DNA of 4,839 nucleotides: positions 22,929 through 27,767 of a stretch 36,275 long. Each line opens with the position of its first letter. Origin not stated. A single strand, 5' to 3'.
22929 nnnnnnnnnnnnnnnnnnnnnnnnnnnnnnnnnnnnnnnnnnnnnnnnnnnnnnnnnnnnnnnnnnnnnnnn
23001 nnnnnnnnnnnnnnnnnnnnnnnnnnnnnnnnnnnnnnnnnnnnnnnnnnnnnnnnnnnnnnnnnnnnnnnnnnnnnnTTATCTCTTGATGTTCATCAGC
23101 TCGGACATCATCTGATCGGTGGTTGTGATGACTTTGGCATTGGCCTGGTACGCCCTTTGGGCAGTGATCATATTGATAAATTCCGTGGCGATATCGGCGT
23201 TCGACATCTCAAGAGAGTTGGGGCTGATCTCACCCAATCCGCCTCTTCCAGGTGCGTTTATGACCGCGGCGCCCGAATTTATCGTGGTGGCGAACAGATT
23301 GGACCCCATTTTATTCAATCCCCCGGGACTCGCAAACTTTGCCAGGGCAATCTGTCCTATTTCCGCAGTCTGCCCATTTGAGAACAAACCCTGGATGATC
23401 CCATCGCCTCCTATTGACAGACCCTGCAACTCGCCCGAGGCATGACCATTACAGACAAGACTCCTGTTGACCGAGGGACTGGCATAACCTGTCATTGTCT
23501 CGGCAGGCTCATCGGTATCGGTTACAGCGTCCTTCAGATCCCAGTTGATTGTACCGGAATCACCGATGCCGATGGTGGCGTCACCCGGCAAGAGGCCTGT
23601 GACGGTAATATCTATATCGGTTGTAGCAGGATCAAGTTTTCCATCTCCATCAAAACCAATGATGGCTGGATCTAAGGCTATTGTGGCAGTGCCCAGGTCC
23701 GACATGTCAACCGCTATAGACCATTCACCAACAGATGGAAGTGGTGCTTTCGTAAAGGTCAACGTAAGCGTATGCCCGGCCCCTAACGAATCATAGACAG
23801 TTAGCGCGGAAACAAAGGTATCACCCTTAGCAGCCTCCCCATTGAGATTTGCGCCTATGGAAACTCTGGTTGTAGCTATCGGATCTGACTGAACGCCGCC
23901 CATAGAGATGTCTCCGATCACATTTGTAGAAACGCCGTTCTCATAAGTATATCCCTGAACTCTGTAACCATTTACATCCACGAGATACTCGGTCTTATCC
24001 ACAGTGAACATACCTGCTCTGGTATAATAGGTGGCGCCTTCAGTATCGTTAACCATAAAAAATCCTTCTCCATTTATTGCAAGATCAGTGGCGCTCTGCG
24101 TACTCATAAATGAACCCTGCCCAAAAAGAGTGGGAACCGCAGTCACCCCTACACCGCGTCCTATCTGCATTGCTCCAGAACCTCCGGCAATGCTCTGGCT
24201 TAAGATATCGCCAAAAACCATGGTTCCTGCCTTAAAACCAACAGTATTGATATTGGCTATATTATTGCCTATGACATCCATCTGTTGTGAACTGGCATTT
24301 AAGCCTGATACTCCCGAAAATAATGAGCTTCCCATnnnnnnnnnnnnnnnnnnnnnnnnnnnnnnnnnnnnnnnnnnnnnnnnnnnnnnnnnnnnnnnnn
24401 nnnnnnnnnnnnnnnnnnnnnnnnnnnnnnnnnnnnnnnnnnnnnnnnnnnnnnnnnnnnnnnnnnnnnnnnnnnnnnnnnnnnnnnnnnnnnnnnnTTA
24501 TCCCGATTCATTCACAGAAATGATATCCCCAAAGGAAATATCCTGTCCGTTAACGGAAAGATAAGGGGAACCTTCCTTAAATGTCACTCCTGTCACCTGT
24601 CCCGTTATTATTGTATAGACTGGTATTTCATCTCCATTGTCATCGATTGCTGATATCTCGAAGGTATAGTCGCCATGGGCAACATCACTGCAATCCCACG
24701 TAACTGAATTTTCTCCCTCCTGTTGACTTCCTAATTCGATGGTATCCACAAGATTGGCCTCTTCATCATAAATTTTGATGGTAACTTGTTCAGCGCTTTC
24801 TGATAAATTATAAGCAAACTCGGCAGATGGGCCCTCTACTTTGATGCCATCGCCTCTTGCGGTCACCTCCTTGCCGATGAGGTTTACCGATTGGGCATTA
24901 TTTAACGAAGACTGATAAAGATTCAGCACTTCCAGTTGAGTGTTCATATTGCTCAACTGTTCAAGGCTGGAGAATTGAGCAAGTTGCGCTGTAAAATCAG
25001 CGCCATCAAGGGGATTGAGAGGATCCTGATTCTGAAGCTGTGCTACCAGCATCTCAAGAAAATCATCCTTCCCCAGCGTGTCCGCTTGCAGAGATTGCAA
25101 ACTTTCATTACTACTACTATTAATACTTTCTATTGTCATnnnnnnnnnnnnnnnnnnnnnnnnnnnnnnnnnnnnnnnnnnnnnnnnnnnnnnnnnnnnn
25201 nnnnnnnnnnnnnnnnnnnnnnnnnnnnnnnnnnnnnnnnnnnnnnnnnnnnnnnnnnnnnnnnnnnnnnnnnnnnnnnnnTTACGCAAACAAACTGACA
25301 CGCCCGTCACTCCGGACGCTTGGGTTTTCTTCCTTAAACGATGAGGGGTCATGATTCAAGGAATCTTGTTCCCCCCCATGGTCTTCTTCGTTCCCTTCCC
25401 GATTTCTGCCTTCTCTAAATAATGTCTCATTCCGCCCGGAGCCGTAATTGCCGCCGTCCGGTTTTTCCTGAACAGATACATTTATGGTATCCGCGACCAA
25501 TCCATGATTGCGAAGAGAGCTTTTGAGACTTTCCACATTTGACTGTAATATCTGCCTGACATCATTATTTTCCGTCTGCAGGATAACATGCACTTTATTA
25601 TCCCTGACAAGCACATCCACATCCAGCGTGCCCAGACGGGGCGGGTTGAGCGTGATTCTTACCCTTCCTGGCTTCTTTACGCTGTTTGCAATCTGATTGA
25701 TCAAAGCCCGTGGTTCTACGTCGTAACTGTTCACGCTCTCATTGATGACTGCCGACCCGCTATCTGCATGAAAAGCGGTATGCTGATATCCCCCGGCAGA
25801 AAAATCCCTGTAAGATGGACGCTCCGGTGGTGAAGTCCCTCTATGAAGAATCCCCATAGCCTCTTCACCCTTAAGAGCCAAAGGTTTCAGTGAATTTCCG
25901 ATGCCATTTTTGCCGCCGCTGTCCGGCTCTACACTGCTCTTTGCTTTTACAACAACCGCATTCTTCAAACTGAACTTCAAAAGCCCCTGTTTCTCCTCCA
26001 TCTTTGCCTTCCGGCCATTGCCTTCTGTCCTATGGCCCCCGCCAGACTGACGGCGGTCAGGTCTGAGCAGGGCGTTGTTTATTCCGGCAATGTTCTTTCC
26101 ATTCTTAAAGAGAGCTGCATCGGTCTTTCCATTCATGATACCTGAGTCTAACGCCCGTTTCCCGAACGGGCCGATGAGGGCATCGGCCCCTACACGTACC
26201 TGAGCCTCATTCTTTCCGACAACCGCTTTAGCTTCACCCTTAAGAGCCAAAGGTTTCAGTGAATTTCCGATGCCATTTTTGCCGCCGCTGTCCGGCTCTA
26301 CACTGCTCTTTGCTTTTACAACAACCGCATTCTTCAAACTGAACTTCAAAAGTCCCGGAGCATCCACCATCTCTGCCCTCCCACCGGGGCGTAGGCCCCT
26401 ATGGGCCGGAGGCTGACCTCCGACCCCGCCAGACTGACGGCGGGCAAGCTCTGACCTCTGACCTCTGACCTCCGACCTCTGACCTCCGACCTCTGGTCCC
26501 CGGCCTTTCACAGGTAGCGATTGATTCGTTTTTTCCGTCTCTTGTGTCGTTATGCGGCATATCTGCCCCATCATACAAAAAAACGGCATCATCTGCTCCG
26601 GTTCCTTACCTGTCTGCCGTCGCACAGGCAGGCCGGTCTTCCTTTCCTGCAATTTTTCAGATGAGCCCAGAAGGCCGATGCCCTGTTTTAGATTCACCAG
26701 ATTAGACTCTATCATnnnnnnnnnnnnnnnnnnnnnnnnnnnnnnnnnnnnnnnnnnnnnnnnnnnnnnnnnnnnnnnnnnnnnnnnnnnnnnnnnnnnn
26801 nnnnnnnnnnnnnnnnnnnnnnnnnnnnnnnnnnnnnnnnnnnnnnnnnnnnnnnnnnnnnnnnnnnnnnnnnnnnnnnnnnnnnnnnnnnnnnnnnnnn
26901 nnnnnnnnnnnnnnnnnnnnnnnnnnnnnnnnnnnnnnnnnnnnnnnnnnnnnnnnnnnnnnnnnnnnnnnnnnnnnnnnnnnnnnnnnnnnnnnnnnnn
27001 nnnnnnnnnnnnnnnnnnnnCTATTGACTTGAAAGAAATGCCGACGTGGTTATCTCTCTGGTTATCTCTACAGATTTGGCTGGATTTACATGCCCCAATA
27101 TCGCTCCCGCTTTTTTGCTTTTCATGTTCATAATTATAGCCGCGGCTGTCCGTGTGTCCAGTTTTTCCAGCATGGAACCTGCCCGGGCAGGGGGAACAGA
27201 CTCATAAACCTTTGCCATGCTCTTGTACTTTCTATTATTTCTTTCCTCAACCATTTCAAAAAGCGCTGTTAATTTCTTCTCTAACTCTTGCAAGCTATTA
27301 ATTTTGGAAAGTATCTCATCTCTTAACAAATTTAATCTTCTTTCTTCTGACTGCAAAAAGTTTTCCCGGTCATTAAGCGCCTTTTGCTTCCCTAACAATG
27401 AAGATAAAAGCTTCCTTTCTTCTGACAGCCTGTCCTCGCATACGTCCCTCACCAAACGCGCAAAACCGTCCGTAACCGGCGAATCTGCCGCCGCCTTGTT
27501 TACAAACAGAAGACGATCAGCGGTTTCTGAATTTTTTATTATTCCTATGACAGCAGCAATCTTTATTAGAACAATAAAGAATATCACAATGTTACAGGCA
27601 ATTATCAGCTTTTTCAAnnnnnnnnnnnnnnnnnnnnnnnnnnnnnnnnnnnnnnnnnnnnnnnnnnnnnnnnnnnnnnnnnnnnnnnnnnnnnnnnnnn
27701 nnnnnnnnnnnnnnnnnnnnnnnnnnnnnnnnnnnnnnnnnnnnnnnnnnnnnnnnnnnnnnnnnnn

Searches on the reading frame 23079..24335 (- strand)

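Call 10: search_protein_families(library=pfam, proteins=[window:23079-24335:-])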
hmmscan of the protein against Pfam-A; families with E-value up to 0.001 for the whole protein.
window:23079-24335:- (418 aa): 4 families
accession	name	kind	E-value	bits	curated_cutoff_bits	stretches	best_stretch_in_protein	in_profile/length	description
PF06429.18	Flg_bbr_C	-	3.3e-16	59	23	1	373-416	3-46/46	Flagellar basal body rod FlgEFG protein C-terminal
PF22692.1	LlgE_F_G_D1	-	3e-14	53.4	27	1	86-142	1-44/64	Flagellar hook protein FlgE/F/G D1 domain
PF00460.25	Flg_bb_rod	-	1.5e-11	44.4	20.7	1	8-35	4-31/31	Flagella basal body rod protein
PF07559.19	FlgE_D2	-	8.3e-10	39.7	22.7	1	167-298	15-142/142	Flagellar basal body protein FlaE D2 domain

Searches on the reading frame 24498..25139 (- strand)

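Call 10: search_protein_families(library=pfam, proteins=[window:24498-25139:-])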
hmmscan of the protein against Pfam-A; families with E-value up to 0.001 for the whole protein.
window:24498-25139:- (213 aa): 4 families
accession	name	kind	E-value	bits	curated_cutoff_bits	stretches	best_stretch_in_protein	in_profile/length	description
PF03963.19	FlgD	-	3.6e-23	82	27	1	5-70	9-74/75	Flagellar hook capping protein - N-terminal region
PF13860.13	FlgD_ig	-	1.3e-15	57.6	27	1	105-166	11-77/79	FlgD Ig-like domain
PF13861.12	FLgD_tudor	-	2.7e-11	43.9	26.9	1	81-206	3-57/58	FlgD Tudor-like domain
PF10342.15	Kre9_KNH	-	0.00077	20.6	24.6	0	113-172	22-85/94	Kre9/KNH-like N-terminal Ig-like domain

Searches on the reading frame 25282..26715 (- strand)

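Call 10: search_protein_families(library=pfam, proteins=[window:25282-26715:-])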
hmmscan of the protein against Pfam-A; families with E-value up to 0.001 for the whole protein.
window:25282-26715:- (477 aa): 1 family
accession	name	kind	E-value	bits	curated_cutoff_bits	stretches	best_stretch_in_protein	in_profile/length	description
PF02120.21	Flg_hook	-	7.5e-19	67.8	29.8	1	344-420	7-83/85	Flagellar hook-length control protein FliK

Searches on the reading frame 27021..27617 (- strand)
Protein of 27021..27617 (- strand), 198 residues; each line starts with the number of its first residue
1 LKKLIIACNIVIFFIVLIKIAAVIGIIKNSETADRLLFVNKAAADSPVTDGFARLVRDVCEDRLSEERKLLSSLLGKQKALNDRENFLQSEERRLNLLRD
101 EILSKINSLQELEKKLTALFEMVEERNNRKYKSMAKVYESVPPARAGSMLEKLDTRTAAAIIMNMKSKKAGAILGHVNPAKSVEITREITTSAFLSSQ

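Call 10: search_protein_families(library=pfam, proteins=[window:27021-27617:-])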
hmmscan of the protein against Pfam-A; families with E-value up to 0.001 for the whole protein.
window:27021-27617:- (198 aa): 2 families
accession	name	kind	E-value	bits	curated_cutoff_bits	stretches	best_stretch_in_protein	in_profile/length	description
PF03448.22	MgtE_N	-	4.1e-06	27.7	25.9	1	130-190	14-74/102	MgtE intracellular N domain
PF14841.11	FliG_M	-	0.00073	20.1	25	0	154-191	12-49/76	FliG middle domain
